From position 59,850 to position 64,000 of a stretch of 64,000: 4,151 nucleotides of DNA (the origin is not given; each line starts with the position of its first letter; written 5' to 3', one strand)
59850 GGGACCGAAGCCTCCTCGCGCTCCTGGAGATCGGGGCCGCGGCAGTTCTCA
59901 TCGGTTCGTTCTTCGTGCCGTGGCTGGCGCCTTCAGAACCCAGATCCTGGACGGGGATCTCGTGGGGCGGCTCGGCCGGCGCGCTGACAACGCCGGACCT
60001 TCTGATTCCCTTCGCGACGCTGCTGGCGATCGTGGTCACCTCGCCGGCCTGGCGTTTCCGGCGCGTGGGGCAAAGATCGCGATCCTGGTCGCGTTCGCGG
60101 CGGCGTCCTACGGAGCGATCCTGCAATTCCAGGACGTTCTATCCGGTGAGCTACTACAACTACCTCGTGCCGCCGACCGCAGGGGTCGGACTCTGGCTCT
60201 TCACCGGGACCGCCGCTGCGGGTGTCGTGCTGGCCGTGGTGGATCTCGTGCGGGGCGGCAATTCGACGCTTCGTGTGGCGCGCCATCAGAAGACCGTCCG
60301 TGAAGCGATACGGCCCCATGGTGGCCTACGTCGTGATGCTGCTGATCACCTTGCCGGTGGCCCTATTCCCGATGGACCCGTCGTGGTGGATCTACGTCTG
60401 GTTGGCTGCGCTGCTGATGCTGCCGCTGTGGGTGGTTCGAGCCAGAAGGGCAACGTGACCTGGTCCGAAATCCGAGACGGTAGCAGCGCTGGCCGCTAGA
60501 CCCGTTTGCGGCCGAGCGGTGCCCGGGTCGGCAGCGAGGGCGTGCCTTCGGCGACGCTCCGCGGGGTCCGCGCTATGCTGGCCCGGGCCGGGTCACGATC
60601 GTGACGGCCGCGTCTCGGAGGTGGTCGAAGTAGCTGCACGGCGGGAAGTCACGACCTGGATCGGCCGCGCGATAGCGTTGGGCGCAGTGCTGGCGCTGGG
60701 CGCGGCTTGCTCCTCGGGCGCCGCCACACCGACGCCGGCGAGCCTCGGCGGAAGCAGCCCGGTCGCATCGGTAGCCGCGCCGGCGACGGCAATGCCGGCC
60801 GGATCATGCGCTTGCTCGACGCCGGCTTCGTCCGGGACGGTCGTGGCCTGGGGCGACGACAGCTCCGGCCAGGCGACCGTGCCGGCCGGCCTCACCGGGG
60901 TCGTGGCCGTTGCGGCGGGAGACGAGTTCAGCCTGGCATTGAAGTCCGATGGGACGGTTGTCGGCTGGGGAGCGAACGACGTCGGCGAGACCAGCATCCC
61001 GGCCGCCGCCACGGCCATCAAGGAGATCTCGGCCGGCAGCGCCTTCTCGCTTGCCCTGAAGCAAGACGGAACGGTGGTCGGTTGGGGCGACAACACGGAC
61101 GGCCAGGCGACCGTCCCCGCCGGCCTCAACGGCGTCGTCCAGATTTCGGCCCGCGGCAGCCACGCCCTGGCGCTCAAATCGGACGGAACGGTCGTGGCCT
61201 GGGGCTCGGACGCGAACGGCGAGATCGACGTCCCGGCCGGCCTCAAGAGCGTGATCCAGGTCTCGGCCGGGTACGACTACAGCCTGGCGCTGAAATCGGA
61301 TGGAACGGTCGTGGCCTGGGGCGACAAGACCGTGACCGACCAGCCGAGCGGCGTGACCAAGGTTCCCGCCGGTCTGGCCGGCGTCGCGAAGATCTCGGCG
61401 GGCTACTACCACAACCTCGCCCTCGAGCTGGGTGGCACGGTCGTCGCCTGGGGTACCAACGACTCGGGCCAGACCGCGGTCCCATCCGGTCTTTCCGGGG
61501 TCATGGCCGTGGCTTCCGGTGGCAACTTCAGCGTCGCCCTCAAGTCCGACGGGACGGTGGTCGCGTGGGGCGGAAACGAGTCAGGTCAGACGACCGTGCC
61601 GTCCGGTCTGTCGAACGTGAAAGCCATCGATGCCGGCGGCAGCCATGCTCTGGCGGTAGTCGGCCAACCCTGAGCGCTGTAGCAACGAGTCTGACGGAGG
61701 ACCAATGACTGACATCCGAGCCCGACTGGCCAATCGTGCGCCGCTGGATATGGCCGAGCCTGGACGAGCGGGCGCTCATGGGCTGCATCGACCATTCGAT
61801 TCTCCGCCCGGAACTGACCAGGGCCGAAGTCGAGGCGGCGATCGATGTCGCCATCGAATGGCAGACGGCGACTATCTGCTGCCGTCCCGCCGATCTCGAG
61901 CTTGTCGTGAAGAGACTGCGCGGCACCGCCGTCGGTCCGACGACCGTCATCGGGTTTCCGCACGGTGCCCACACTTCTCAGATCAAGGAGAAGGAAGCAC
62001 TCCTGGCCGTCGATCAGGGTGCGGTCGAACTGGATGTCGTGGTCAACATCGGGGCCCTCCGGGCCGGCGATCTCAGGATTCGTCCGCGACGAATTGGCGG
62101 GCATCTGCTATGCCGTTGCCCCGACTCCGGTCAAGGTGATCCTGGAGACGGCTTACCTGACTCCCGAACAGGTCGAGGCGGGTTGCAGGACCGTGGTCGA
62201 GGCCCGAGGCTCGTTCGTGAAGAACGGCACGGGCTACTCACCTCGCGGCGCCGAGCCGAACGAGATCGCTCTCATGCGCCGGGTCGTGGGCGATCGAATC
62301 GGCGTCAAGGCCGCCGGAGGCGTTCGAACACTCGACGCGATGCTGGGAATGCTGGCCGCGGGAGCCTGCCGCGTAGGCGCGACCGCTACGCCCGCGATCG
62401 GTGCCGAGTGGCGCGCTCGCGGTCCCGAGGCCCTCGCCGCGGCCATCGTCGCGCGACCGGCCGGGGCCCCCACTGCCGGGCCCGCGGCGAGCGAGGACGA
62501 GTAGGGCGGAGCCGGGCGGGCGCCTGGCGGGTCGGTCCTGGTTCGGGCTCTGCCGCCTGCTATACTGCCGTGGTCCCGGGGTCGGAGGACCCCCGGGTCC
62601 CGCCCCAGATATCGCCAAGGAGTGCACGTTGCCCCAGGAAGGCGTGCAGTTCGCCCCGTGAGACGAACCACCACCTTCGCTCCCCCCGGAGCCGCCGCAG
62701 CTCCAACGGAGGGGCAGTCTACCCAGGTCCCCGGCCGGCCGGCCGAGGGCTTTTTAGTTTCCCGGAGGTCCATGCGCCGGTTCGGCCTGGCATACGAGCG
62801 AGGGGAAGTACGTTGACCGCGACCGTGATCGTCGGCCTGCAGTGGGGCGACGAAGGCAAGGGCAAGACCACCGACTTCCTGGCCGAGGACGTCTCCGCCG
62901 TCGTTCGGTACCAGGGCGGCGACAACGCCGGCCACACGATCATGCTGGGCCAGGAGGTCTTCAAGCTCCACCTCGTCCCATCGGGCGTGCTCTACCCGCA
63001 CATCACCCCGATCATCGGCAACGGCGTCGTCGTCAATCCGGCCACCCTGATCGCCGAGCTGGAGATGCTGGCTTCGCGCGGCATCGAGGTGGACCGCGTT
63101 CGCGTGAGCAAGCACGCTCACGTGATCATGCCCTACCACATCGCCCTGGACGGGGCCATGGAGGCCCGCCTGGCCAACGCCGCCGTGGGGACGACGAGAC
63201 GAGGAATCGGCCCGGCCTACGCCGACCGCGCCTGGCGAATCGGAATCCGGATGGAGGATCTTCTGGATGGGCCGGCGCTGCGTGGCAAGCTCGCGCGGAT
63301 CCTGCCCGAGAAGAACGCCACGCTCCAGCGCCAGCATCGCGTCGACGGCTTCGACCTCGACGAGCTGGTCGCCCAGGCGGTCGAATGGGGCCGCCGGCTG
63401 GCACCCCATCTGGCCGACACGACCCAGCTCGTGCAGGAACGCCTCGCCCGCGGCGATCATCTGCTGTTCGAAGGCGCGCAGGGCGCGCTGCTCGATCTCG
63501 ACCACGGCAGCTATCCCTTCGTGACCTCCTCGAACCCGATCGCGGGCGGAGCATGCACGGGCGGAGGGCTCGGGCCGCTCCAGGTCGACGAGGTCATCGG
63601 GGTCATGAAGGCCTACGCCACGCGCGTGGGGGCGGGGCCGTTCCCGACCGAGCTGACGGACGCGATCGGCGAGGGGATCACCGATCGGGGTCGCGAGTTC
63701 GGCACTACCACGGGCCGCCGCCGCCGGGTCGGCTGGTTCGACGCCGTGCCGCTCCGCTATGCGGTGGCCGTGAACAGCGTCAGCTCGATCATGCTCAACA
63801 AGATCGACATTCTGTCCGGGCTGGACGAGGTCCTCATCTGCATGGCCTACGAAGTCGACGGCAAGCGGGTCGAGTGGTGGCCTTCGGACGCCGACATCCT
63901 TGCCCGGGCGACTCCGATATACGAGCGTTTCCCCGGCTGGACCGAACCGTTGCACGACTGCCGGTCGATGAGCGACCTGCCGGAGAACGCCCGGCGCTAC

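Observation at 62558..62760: Unrecognised attenuator/riboswitch-like leader controlling purA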

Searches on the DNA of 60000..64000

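Call 3: search_rna_families(source=window, start=60000, end=64000, threshold=evalue, max_evalue=10, show_alignments=3)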
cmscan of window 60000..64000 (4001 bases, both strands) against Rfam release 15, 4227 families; matches with E-value up to 10: 6.
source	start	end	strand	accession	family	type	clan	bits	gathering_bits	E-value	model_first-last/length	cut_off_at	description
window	63434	63540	-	RF02463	Ms_AS-1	Gene; sRNA;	-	21.4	37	0.48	1-98/98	no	Mycobacterium sRNA Ms_AS-1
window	61729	61795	-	RF01057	SAH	Cis-reg; riboswitch;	-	20.1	37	1.5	1-78/78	no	SAH (S-adenosyl-L-homocysteine) riboswitch aptamer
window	62169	62239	+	RF01057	SAH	Cis-reg; riboswitch;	-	19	37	2.6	1-78/78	no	SAH (S-adenosyl-L-homocysteine) riboswitch aptamer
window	60916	60947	+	RF01309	sR60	Gene; snRNA; snoRNA; CD-box;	CL00132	15.2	50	6.5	1-55/55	no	Small nucleolar RNA sR60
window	63599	63625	+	RF01151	snoU82P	Gene; snRNA; snoRNA; CD-box;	-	13.9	42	3.5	1-55/55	no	Small nucleolar RNA U82P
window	60154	60199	-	RF01880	Xist_exon1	Gene; lncRNA;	-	12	50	8.6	1-85/85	no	X-chromosome inactivation gene exon 1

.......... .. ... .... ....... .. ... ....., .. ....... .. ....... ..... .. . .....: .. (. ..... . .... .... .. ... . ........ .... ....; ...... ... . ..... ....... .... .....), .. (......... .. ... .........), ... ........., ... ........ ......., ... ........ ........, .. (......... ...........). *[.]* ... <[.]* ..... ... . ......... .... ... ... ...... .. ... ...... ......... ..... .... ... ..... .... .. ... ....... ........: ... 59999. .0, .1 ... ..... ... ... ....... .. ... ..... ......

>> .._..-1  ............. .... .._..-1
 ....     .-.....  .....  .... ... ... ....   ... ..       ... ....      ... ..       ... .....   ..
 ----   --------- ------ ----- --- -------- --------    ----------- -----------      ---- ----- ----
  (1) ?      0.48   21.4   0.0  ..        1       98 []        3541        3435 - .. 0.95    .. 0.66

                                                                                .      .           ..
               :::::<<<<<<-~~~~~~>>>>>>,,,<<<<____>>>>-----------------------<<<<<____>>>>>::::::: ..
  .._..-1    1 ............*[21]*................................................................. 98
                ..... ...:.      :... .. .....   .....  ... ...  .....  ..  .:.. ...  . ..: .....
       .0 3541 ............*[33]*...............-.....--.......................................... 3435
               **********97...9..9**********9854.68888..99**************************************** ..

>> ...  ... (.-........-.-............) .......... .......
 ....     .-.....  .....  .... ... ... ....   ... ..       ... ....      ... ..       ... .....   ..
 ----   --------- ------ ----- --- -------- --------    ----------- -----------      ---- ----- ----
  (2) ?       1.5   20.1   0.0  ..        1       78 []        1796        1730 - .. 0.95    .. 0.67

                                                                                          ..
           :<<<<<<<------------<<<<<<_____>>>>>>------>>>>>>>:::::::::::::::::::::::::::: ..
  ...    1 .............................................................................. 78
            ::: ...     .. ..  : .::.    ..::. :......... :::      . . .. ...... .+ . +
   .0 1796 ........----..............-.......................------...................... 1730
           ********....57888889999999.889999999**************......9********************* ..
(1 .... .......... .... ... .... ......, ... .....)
